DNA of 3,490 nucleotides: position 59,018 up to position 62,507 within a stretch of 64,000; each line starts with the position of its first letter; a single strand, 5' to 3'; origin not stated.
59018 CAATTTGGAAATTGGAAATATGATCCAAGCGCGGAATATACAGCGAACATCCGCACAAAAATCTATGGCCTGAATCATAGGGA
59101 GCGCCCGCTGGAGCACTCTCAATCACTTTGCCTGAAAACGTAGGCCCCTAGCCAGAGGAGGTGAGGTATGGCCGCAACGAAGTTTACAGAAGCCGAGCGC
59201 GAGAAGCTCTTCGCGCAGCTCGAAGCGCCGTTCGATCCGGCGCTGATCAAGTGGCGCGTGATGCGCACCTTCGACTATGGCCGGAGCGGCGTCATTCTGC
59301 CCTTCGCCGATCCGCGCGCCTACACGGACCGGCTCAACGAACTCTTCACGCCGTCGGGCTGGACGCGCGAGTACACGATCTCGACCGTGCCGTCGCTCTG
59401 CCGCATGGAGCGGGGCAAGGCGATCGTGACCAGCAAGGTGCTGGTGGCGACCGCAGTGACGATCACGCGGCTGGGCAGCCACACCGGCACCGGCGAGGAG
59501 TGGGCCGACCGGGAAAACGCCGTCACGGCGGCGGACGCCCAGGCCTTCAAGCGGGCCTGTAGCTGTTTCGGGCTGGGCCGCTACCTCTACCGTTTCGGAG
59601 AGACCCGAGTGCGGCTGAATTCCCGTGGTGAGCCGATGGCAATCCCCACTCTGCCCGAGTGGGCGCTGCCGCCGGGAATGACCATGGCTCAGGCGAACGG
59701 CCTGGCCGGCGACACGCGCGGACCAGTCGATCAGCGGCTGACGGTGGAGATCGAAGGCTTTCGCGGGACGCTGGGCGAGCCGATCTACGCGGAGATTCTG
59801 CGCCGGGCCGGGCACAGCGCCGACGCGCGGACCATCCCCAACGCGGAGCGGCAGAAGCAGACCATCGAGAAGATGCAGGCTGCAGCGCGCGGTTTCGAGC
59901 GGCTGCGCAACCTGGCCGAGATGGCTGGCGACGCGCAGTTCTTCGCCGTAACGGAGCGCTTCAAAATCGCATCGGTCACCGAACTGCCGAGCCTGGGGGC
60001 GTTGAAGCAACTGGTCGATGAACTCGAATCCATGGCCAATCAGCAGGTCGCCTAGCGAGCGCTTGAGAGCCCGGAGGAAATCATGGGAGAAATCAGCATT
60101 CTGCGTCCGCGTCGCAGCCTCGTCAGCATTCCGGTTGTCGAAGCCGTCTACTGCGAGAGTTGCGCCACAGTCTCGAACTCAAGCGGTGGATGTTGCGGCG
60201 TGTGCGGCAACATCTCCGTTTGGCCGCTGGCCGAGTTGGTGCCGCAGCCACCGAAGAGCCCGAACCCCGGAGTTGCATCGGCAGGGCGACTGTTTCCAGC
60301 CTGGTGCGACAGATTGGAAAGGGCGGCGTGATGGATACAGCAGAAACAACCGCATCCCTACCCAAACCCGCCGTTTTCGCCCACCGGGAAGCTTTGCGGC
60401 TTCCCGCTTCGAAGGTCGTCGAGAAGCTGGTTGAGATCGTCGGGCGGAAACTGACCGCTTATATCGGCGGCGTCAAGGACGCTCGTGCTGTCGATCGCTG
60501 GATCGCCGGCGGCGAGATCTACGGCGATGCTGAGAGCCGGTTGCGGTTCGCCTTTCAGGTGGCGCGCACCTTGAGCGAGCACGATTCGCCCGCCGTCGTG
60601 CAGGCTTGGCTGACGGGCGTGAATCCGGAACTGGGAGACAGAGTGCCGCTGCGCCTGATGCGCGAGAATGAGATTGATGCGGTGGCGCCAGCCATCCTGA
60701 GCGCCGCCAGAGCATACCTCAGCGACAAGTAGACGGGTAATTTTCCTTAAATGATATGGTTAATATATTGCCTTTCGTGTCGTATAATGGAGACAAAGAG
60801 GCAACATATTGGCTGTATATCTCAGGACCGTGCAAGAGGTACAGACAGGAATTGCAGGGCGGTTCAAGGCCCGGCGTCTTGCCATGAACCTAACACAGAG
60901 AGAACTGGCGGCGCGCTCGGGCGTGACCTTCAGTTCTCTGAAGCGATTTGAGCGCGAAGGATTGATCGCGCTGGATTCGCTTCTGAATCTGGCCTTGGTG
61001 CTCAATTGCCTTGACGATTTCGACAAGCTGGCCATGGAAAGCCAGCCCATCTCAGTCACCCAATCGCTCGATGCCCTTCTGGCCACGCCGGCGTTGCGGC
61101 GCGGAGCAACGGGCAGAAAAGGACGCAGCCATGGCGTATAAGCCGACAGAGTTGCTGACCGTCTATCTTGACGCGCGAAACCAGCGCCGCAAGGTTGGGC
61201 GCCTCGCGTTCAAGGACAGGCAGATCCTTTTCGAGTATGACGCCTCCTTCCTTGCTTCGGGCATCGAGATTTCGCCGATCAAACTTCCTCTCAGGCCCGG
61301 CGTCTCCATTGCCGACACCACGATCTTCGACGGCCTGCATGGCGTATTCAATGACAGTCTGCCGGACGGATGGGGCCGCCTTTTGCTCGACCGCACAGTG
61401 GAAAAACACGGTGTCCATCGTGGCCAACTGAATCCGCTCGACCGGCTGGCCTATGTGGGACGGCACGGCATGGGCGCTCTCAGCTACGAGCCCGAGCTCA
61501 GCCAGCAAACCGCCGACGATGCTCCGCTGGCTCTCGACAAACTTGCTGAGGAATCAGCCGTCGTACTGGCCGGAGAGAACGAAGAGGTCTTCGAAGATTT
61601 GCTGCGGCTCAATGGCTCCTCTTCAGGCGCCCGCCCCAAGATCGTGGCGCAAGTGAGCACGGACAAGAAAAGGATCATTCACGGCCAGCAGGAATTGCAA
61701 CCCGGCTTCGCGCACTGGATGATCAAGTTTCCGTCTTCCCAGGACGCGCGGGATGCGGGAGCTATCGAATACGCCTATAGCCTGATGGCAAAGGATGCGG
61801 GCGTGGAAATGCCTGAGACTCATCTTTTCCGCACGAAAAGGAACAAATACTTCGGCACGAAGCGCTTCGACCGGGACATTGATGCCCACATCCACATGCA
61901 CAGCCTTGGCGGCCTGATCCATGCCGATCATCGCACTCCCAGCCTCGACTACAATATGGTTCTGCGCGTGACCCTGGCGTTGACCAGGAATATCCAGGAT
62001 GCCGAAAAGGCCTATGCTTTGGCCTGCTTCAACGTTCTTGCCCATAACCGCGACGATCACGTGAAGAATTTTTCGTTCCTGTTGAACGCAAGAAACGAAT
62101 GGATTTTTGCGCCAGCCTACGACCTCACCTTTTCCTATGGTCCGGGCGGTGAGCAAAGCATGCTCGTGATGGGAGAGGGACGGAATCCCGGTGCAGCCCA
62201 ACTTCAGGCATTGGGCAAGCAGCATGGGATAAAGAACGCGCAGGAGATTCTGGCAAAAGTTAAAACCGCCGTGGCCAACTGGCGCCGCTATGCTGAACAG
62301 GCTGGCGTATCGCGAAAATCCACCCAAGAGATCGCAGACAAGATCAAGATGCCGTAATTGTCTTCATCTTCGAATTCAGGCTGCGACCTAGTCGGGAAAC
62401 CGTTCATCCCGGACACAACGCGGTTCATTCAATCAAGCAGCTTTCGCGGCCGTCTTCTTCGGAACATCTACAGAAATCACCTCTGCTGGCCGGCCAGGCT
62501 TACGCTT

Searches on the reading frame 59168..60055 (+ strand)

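Call 20: search_protein_families(library=pfam, proteins=[window:59168-60055:+], max_evalue=0.01)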
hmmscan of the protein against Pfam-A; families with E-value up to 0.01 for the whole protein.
window:59168-60055:+ (295 aa): 1 family
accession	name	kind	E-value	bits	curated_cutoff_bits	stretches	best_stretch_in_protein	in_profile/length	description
PF04098.21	Rad52_Rad22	-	3.9e-09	37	20.3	1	11-142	2-136/153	Rad52/22 family double-strand break repair protein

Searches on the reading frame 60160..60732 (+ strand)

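Call 20: search_protein_families(library=pfam, proteins=[window:60160-60732:+], max_evalue=0.01)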
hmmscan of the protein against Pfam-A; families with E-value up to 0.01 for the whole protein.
window:60160-60732:+ (190 aa): 1 family
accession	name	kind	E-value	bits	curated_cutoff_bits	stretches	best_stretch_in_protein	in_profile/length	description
PF09722.15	Xre_MbcA_ParS_C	-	0.00091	19.6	24.5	1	144-175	9-39/51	Antitoxin Xre/MbcA/ParS C-terminal toxin-binding domain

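Call 59: search_protein_families(library=padloc, proteins=[window:60160-60732:+], max_evalue=0.01)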
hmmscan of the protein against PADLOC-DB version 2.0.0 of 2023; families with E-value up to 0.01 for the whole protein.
window:60160-60732:+ (190 aa): 0 families

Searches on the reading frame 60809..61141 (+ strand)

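Call 20: search_protein_families(library=pfam, proteins=[window:60809-61141:+], max_evalue=0.01)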
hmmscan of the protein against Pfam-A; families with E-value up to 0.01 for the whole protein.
window:60809-61141:+ (110 aa): 4 families
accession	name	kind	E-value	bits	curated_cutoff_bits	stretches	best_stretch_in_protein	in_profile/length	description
PF01381.28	HTH_3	-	1.3e-08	35.2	23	1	20-67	2-50/55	Helix-turn-helix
PF13560.12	HTH_31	-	0.00081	20.1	27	1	16-49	3-36/64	Helix-turn-helix domain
PF00157.23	Pou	-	0.0049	17.2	27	1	15-51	9-51/72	Pou domain - N-terminal to homeobox domain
PF13545.12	HTH_Crp_2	-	0.0061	16.9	27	0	22-54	17-53/70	Crp-like helix-turn-helix domain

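Call 59: search_protein_families(library=padloc, proteins=[window:60809-61141:+], max_evalue=0.01)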
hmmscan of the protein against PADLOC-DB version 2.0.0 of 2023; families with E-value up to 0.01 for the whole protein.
window:60809-61141:+ (110 aa): 6 families
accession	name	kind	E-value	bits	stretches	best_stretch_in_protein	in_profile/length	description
PDLC04133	mad1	-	0.0012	17.1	1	26-53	4-31/60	mads_1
PDLC03949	RmrA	-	0.002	15.1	1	18-71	6-60/363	-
PDLC03669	Control_protein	-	0.0042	15.4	1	19-50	14-45/96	control protein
PDLC03952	RmrA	-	0.0064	13.4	1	8-49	16-57/395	-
PDLC04142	capH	-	0.0084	15.2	1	11-51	3-42/103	capH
PDLC02926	HTH_VI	-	0.0089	14.3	0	19-50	6-37/92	-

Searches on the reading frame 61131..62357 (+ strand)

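Call 20: search_protein_families(library=pfam, proteins=[window:61131-62357:+], max_evalue=0.01)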
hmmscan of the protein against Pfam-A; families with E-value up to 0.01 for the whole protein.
window:61131-62357:+ (408 aa): 2 families
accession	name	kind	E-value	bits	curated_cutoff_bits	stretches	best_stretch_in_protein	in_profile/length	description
PF07804.18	HipA_C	-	4.3e-45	154.4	30.5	1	163-384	2-213/213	HipA-like C-terminal domain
PF13657.11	Couple_hipA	-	4.7e-20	72.4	22.5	1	16-119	4-98/99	HipA N-terminal domain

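Call 59: search_protein_families(library=padloc, proteins=[window:61131-62357:+], max_evalue=0.01)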
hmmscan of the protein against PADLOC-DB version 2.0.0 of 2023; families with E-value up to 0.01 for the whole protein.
window:61131-62357:+ (408 aa): 1 family
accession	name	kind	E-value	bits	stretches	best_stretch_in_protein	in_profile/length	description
PDLC04340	PDC-M03A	-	0.00011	19.8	1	213-336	50-171/280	-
